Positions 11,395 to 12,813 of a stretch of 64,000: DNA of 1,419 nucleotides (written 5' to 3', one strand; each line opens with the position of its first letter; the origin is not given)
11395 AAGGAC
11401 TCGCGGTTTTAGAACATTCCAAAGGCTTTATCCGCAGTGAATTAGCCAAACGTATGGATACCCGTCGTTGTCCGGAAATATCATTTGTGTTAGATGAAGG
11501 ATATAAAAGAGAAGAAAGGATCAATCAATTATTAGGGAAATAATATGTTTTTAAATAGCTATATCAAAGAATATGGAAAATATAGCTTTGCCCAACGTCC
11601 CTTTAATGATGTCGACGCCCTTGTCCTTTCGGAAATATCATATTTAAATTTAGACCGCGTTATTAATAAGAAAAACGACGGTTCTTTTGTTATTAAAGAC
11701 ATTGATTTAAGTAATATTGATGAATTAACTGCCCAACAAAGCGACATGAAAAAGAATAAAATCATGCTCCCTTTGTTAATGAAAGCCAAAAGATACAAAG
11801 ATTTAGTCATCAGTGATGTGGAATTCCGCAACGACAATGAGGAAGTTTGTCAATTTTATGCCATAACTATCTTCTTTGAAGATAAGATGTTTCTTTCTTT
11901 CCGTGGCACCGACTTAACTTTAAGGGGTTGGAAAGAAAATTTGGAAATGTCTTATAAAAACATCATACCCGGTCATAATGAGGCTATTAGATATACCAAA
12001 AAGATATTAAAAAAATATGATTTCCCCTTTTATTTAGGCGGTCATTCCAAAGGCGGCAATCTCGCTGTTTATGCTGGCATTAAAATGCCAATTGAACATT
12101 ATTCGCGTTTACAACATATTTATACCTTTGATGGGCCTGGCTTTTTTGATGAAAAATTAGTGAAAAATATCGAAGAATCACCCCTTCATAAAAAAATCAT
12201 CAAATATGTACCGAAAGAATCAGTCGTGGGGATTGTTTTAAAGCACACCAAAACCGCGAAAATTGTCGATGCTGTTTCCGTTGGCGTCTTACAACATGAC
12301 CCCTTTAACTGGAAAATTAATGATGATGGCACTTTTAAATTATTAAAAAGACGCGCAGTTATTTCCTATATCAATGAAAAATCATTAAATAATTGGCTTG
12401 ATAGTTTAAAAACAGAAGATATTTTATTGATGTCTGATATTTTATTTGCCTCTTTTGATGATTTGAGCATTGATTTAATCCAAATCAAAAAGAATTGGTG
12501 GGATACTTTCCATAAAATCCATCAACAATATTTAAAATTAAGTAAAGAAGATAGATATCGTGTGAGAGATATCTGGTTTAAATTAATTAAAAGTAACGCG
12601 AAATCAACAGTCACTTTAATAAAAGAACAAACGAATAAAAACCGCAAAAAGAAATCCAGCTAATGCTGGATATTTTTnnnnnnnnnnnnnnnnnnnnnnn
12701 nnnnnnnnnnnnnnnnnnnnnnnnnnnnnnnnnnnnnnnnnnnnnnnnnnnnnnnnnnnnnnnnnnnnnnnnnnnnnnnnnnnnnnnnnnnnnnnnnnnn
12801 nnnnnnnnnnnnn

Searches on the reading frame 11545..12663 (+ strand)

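Call 3: search_protein_families(library=pfam, proteins=[window:11545-12663:+], max_evalue=0.1)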
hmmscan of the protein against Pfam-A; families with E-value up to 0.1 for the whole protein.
window:11545-12663:+ (372 aa): 2 families
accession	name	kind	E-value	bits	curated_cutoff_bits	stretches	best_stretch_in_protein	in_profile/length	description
PF11187.14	Mbeg1-like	-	6.6e-58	196.2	21.1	1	79-301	2-223/224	Mbeg1-like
PF01764.32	Lipase_3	-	0.00019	21.8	22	1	152-212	54-117/140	Lipase (class 3)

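Call 4: search_protein_families(library=ncbifam, proteins=[window:11545-12663:+], max_evalue=0.1)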
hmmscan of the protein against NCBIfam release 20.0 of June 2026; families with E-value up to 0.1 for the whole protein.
window:11545-12663:+ (372 aa): 1 family
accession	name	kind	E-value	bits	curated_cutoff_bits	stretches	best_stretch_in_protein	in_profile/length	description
NF047388.1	SA1320_fam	subfamily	1.3e-07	30.4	230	1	117-237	5-119/644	SA1320 family protein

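Call 52: search_protein_families(library=padloc, proteins=[window:11545-12663:+], max_evalue=0.01)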
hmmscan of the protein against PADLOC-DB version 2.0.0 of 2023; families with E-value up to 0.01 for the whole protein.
window:11545-12663:+ (372 aa): 0 families
